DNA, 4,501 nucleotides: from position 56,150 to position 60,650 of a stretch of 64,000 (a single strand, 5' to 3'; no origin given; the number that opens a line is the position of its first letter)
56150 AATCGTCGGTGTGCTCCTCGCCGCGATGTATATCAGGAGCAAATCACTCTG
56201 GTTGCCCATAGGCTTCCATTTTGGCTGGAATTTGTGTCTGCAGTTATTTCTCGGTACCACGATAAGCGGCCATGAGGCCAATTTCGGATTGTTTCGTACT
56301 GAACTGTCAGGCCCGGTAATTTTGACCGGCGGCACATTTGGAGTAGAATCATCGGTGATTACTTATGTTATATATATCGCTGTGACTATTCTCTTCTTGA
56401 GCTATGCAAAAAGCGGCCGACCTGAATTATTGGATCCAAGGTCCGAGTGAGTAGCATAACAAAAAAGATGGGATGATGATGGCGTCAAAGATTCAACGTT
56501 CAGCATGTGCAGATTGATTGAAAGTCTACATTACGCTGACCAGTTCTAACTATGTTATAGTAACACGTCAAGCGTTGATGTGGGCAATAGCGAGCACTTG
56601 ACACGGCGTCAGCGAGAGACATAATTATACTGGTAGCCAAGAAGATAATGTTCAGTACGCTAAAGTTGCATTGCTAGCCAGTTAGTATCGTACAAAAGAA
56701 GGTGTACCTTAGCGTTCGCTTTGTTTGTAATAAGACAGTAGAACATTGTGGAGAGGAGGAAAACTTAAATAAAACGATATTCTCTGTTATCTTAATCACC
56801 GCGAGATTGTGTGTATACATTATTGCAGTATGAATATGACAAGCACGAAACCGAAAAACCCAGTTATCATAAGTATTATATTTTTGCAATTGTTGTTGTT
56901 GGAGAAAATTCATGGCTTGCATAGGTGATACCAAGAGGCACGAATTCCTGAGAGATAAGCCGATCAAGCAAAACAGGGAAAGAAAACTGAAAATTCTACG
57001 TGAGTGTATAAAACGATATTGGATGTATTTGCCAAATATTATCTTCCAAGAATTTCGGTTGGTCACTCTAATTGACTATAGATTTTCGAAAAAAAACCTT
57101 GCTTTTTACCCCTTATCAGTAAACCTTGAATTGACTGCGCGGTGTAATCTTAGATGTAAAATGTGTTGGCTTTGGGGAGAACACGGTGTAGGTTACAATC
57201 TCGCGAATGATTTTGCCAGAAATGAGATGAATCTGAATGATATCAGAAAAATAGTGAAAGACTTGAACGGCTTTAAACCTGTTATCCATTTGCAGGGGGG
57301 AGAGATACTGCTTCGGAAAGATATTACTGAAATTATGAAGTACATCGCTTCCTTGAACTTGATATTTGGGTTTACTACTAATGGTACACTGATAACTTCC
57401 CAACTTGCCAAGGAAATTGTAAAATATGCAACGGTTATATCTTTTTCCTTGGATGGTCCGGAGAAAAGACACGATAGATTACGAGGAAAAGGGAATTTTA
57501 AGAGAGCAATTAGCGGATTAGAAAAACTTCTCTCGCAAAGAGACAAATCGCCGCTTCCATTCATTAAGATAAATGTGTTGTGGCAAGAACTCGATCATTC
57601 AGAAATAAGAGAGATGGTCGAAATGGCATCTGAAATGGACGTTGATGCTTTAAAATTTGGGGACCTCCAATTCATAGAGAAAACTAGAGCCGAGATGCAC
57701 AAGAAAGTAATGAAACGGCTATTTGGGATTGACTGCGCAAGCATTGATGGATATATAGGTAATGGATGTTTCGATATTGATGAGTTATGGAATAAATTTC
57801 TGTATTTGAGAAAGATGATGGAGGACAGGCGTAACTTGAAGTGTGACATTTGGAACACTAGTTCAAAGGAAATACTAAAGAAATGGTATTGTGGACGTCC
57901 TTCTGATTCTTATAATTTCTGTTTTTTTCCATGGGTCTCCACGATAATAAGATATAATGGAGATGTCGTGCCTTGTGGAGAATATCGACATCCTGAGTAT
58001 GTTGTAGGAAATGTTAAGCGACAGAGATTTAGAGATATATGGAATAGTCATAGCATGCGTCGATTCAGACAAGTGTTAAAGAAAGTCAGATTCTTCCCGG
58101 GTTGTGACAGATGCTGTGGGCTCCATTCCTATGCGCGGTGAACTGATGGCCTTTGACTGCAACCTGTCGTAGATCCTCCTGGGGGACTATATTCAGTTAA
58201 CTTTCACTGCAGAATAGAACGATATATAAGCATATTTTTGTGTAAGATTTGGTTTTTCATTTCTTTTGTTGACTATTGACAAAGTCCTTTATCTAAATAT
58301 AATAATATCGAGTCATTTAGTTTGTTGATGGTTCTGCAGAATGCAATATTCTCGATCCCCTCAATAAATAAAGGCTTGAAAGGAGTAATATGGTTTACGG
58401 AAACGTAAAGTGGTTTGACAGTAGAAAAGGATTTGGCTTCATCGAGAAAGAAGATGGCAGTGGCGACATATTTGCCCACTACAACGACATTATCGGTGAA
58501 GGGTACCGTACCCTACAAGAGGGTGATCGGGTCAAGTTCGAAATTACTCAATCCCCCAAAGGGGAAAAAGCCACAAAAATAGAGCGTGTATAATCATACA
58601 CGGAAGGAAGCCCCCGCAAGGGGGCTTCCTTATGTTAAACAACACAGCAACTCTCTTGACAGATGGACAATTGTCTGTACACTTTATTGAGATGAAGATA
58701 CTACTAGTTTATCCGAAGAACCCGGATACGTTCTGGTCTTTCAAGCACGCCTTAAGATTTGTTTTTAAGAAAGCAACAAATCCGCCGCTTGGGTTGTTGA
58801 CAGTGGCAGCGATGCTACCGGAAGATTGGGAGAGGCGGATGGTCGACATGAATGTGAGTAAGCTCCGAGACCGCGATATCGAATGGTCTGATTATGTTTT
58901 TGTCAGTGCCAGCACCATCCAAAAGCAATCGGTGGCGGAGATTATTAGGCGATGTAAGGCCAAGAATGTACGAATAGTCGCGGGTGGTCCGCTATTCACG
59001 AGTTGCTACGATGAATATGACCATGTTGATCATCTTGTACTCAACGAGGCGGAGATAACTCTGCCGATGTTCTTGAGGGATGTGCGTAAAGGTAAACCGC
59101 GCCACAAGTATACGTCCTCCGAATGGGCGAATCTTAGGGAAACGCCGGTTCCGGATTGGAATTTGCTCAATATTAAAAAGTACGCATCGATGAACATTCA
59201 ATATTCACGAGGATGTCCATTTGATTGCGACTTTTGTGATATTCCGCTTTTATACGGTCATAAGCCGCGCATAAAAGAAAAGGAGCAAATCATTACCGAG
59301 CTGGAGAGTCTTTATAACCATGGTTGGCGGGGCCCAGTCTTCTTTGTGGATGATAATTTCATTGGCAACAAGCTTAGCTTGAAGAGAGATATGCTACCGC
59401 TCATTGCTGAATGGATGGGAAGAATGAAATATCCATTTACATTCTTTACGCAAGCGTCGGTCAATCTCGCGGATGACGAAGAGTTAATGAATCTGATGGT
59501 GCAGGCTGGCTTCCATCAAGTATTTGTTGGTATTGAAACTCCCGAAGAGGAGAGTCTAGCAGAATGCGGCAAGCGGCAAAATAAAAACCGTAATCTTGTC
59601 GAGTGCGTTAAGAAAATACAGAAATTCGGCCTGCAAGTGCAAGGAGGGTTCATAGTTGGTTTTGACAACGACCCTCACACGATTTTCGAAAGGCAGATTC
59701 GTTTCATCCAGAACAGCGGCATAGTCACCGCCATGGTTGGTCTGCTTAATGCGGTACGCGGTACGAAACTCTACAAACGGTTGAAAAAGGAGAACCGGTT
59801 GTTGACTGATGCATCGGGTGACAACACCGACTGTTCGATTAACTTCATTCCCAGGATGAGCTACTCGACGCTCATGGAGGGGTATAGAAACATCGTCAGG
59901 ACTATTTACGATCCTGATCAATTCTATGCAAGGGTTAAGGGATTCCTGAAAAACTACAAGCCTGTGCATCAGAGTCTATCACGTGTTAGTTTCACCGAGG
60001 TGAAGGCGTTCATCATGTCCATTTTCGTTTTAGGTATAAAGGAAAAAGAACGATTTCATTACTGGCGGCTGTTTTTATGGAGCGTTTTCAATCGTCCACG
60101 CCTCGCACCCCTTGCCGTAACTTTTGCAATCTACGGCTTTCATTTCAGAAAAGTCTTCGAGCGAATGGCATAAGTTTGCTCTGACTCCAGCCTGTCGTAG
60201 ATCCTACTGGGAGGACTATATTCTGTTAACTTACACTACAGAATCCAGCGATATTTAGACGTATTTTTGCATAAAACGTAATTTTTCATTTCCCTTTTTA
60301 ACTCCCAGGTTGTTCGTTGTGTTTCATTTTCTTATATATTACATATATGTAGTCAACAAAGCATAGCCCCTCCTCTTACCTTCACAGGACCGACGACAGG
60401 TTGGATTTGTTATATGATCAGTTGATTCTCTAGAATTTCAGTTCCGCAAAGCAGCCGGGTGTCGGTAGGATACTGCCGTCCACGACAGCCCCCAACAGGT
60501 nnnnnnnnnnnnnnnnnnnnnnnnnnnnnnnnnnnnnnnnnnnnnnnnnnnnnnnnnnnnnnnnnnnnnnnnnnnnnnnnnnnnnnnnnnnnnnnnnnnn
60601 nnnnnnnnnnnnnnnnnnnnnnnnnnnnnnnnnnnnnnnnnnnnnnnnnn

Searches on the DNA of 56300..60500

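Call 33: search_rna_families(source=window, start=56300, end=60500, threshold=evalue, max_evalue=5)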
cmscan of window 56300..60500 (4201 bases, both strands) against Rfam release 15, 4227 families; matches with E-value up to 5: 1.
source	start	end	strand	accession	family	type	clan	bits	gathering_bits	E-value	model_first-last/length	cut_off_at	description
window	58272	58329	-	RF02388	sau-30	Gene; sRNA;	-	21.6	70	4.3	1-64/64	no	Staphylococcus sRNA sau-30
